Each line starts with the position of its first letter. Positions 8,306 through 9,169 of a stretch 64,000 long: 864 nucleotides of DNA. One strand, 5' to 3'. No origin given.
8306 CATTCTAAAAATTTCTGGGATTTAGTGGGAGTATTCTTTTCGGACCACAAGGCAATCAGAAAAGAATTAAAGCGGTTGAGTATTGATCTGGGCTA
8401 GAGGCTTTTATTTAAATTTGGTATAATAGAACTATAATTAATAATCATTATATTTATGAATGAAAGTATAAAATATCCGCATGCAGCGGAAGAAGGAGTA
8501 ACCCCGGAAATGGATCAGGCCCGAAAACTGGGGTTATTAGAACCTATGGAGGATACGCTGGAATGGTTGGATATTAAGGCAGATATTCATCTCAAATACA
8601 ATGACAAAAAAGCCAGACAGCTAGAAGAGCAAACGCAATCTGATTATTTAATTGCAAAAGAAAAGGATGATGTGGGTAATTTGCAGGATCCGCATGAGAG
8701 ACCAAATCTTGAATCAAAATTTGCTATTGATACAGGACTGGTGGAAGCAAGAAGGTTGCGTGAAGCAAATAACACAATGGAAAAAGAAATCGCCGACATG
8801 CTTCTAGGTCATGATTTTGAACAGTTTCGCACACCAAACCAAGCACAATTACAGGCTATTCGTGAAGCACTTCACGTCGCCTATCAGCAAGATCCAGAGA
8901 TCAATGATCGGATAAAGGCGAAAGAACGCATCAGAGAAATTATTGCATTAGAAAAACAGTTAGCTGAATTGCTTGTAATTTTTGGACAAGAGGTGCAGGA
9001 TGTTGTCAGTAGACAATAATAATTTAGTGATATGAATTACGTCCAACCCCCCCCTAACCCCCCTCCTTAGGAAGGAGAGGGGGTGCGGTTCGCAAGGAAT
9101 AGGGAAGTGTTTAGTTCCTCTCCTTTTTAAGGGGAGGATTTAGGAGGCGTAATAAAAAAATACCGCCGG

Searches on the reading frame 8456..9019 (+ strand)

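Call 16: search_protein_families(library=ncbifam, proteins=[window:8456-9019:+], max_evalue=0.1)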
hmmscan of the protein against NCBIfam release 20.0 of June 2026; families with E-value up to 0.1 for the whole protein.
window:8456-9019:+ (187 aa): 2 families
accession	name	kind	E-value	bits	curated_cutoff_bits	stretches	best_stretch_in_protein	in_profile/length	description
NF003083.0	PRK04012.1-2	subfamily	0.024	14.5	130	1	34-59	65-90/94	translation initiation factor aIF-1A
NF033450.1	BREX_PglZ_1_B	equivalog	0.045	11.8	400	1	20-156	180-317/675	BREX-1 system phosphatase PglZ type B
